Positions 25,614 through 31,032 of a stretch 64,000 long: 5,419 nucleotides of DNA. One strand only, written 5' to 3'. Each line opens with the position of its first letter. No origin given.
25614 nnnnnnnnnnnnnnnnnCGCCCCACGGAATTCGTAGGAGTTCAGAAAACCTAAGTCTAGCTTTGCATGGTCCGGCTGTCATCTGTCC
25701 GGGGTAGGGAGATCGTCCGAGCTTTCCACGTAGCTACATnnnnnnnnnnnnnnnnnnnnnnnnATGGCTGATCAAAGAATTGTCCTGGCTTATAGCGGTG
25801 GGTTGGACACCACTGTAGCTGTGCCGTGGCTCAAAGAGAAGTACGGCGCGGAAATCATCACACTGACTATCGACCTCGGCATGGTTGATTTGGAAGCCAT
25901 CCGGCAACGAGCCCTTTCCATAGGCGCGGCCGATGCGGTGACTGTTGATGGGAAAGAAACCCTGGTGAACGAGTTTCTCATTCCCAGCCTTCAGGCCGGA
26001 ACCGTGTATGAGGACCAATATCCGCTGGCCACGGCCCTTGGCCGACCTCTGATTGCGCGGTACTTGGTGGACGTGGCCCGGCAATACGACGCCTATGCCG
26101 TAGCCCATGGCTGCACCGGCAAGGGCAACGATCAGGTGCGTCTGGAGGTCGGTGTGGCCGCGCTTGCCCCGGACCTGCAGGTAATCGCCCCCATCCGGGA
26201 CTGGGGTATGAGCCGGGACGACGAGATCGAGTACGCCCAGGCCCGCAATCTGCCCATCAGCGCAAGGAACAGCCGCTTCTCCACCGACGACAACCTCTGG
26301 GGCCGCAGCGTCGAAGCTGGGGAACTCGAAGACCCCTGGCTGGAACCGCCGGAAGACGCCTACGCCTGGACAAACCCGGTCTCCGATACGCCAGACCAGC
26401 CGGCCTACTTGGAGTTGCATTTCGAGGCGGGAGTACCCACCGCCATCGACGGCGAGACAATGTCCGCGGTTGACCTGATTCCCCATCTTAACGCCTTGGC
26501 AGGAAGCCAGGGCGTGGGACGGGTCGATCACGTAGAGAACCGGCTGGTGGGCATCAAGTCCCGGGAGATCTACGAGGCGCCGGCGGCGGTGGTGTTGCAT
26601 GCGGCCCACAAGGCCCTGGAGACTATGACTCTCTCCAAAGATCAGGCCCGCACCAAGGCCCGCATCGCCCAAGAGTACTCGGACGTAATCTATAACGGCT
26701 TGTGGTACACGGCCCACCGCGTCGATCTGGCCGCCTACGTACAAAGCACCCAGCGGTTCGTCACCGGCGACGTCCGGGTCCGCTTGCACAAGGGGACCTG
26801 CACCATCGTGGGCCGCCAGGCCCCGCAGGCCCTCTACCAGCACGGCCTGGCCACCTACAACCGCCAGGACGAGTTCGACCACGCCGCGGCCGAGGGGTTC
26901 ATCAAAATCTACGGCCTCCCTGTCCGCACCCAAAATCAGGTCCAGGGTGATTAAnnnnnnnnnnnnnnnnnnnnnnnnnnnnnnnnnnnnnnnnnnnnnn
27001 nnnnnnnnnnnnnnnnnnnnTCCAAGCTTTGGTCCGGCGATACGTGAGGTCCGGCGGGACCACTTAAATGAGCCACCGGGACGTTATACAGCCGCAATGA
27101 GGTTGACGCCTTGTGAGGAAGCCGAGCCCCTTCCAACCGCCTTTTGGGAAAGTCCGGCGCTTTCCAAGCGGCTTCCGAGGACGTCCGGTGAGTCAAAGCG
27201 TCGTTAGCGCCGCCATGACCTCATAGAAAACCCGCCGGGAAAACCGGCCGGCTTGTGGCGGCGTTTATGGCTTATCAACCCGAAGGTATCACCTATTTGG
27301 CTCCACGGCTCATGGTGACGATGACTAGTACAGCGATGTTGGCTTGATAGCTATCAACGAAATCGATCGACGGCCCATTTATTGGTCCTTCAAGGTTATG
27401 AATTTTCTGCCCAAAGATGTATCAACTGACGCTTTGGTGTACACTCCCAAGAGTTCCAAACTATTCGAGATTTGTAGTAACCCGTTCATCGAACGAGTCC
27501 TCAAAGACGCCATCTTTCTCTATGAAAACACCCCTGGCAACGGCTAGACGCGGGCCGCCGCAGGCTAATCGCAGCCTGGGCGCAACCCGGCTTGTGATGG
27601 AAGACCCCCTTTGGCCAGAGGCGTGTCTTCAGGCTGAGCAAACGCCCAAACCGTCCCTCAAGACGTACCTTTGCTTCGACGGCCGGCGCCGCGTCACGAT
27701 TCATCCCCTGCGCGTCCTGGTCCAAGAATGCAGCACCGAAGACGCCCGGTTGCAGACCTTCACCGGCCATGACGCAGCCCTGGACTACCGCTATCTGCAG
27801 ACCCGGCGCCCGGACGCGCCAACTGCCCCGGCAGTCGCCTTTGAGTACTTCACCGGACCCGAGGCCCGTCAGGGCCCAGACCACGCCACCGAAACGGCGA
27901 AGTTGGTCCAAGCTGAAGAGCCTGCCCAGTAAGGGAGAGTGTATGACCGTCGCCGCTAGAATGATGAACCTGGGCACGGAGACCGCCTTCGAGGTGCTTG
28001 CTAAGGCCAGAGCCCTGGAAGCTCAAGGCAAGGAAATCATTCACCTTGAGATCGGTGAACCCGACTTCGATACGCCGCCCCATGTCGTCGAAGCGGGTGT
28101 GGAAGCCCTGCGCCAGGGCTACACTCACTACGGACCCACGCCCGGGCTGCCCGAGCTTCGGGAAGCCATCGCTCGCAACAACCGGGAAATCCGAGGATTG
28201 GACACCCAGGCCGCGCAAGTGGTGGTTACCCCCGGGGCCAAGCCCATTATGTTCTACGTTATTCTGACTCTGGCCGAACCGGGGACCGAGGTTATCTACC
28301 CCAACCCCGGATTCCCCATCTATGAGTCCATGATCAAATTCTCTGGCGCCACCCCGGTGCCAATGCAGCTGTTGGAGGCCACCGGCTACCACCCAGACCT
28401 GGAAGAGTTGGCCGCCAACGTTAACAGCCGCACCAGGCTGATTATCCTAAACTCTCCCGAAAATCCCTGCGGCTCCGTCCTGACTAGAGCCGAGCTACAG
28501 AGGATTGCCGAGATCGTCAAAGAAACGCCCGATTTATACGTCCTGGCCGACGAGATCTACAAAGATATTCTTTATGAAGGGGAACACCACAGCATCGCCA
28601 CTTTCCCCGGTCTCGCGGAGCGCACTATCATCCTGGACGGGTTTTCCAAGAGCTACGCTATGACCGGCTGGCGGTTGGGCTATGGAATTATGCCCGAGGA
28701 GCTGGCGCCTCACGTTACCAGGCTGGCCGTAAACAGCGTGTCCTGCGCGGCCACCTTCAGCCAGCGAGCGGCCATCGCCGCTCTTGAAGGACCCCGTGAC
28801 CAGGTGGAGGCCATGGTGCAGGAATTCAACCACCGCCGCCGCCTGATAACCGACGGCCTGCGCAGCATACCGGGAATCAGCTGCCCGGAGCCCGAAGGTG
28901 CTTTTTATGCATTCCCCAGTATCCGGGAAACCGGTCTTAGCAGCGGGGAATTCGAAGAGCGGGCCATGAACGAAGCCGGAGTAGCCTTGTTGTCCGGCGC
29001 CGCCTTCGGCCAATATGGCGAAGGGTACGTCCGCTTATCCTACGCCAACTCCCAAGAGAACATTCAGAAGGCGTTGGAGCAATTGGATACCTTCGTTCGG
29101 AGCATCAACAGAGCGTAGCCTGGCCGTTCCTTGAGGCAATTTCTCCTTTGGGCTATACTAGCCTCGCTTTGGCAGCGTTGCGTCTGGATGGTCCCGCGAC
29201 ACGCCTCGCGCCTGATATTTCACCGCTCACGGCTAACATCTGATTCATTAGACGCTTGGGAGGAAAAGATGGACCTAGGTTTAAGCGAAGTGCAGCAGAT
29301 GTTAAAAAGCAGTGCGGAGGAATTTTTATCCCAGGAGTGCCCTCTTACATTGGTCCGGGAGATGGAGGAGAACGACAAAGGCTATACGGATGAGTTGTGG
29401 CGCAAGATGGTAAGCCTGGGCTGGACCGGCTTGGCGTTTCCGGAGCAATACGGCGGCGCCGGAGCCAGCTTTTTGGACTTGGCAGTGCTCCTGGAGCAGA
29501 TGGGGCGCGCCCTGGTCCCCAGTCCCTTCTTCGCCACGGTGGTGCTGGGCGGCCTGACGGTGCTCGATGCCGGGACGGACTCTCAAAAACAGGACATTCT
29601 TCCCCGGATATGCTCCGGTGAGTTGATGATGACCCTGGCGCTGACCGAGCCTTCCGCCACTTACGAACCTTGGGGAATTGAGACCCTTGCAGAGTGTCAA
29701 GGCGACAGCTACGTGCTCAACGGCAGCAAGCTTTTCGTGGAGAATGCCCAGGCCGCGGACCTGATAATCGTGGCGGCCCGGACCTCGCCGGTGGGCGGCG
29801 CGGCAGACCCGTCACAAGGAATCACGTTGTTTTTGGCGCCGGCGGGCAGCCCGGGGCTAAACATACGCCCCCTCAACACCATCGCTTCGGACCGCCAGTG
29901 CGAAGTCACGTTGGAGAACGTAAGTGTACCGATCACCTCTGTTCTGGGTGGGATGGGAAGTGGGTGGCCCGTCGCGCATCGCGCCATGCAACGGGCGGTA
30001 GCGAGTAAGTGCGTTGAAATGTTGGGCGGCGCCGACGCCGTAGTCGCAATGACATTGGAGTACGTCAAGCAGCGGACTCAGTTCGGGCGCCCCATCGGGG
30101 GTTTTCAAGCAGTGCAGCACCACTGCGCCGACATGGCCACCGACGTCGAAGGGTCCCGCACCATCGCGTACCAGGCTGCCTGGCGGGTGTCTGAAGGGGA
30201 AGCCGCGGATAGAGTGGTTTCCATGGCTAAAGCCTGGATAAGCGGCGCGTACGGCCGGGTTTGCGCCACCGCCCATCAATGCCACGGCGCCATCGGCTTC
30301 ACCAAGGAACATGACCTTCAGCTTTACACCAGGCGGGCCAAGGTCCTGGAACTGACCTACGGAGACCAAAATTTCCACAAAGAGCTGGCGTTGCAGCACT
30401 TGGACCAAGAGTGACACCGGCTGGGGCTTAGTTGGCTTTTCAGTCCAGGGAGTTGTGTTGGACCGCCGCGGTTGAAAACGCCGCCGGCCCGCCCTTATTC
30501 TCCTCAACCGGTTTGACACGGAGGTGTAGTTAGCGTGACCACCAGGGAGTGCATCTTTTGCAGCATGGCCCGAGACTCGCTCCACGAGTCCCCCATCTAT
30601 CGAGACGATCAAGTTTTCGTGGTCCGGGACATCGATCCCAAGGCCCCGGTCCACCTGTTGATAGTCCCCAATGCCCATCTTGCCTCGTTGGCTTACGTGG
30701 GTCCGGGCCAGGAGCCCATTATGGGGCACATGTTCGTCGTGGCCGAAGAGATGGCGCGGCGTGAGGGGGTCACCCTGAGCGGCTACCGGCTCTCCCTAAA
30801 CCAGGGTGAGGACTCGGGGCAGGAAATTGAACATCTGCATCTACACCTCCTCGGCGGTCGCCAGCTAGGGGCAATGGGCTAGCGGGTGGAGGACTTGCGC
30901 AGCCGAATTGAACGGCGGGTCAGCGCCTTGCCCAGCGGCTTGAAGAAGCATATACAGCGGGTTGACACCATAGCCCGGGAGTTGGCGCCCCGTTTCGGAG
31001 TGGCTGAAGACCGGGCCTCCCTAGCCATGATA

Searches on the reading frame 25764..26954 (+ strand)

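Call 11: search_protein_families(library=pfam, proteins=[window:25764-26954:+], max_evalue=0.001)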
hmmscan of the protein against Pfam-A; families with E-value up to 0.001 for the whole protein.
window:25764-26954:+ (396 aa): 2 families
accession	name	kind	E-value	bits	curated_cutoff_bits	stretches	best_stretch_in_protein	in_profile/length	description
PF20979.2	Arginosuc_syn_C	-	6.1e-87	291.2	27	1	172-388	1-217/219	Arginosuccinate synthase C-terminal domain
PF00764.25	Arginosuc_synth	-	1.3e-64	217.6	27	1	5-164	1-162/162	Arginosuccinate synthase N-terminal HUP domain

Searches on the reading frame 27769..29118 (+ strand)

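Call 11: search_protein_families(library=pfam, proteins=[window:27769-29118:+], max_evalue=0.001)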
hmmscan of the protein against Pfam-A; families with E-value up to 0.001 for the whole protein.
window:27769-29118:+ (449 aa): 2 families
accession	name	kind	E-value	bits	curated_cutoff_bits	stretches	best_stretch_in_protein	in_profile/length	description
PF00155.27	Aminotran_1_2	-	3.9e-70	237.3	19.7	1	89-439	2-361/361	Aminotransferase class I and II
PF01041.23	DegT_DnrJ_EryC1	-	0.00029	20.6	19.8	1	155-227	47-118/360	DegT/DnrJ/EryC1/StrS aminotransferase family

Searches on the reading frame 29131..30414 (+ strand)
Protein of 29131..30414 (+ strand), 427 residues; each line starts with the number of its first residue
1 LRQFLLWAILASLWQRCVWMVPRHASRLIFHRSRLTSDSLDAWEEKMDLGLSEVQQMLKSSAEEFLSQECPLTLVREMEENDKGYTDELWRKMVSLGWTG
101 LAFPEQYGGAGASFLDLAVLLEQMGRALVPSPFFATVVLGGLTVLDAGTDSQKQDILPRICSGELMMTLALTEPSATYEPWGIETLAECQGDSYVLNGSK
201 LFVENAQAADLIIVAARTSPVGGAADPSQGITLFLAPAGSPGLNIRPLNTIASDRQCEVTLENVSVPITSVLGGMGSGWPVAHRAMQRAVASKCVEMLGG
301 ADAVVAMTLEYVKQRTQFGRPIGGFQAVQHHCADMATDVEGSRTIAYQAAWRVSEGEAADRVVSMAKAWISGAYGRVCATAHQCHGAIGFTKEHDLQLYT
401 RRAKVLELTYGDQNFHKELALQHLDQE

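Call 11: search_protein_families(library=pfam, proteins=[window:29131-30414:+], max_evalue=0.001)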
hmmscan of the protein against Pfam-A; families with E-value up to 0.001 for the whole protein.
window:29131-30414:+ (427 aa): 4 families
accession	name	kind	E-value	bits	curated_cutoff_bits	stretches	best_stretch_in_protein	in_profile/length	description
PF00441.29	Acyl-CoA_dh_1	-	9.1e-32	110.7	22.4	1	276-420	1-145/150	Acyl-CoA dehydrogenase, C-terminal domain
PF02771.21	Acyl-CoA_dh_N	-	1.6e-25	90.1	22.9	1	52-164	1-113/113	Acyl-CoA dehydrogenase, N-terminal domain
PF02770.24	Acyl-CoA_dh_M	-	1.9e-16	60.4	33.3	1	169-264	2-97/97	Acyl-CoA dehydrogenase, middle domain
PF08028.16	Acyl-CoA_dh_2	-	8.1e-10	39.5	22.7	1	294-406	4-126/134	Acyl-CoA dehydrogenase, C-terminal domain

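Call 90: search_protein_families(library=ncbifam, proteins=[window:29131-30414:+], max_evalue=0.001)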
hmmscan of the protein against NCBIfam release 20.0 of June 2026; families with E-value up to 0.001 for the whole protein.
window:29131-30414:+ (427 aa): 21 families
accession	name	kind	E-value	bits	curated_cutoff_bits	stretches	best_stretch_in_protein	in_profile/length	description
TIGR03203.1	pimD_small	equivalog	1.1e-61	209.1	652.7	1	48-418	1-370/378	pimeloyl-CoA dehydrogenase small subunit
NF042972.1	AcrlCoAredClosAcrC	equivalog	3.7e-60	203.6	640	1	47-417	1-369/378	acryloyl-CoA reductase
NF045652.1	ProlPCPDhRedW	equivalog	6.5e-58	196.3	650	1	83-393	30-343/376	L-prolyl-[peptidyl-carrier protein] dehydrogenase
NF045552.1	GlutCoADH_Des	equivalog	2.2e-52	178.5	470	1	47-419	1-374/387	glutaryl-CoA dehydrogenase Acd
NF053553.1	prodigi_MBC_PigA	equivalog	3.9e-52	177.6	500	1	47-396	1-351/381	prodigiosin MBC biosynthesis dehydrogenase PigA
NF008997.0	PRK12341.1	equivalog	1.2e-49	169.4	537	1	47-412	1-364/382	acyl-CoA dehydrogenase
NF002885.1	PRK03354.1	equivalog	3.5e-41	141.5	540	1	47-409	1-358/378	crotonobetainyl-CoA dehydrogenase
NF058590.1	AcCoDHFadEBacil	equivalog_domain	4.5e-41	141.1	600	1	51-355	21-322/586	acyl-CoA dehydrogenase FadE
NF050027.1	acylCoADhIpdE2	equivalog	5.3e-40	137.8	450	2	294-405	185-291/311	acyl-CoA dehydrogenase IpdE2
NF042439.1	SulpropCoADesulf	equivalog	8e-40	136.7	600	1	81-413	21-359/379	3-sulfinopropanoyl-CoA desulfinase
NF043006.1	CyhCrbnylCoADH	equivalog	3.1e-38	131.8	650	1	87-411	38-362/380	cyclohexane-1-carbonyl-CoA dehydrogenase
TIGR03207.1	cyc_hxne_CoA_dh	equivalog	3.1e-38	131.5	575.35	1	52-413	2-358/372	cyclohexanecarboxyl-CoA dehydrogenase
NF052270.1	Staph_DH_FadE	equivalog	8.4e-27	93.9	600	1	139-401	112-370/400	acyl-CoA dehydrogenase FadE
TIGR03204.1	pimC_large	equivalog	7.6e-26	90.9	623.85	1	49-283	2-237/395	pimeloyl-CoA dehydrogenase large subunit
NF007000.1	PRK09463.1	subfamily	1.2e-18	66.8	600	1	76-386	65-394/726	acyl-CoA dehydrogenase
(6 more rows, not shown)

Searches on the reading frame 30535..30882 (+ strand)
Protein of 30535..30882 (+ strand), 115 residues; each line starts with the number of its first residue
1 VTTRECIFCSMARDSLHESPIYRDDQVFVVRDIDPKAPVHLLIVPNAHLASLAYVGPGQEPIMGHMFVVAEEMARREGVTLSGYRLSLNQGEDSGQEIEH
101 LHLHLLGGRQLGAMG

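Call 11: search_protein_families(library=pfam, proteins=[window:30535-30882:+], max_evalue=0.001)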
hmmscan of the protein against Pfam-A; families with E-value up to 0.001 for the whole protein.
window:30535-30882:+ (115 aa): 2 families
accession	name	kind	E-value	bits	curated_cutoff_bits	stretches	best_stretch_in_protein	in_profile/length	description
PF01230.28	HIT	-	1.5e-22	80.5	21.5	1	20-110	8-97/98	HIT domain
PF11969.13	DcpS_C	-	1.4e-20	74.3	24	1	5-107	1-101/114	Scavenger mRNA decapping enzyme C-term binding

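Call 90: search_protein_families(library=ncbifam, proteins=[window:30535-30882:+], max_evalue=0.001)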
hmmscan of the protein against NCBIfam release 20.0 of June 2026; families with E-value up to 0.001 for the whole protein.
window:30535-30882:+ (115 aa): 3 families
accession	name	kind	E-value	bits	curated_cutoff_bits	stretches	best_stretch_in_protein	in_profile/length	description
NF007965.0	PRK10687.1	equivalog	3.1e-28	98.3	206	1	4-114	3-113/119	purine nucleoside phosphoramidase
NF045834.1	M_plasma_HinT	exception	7.5e-13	49.2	130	1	10-106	4-99/102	histidine triad protein HinT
NF052622.1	ATPAdlTfActino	equivalog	0.00092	18.8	290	0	21-106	55-140/176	ATP adenylyltransferase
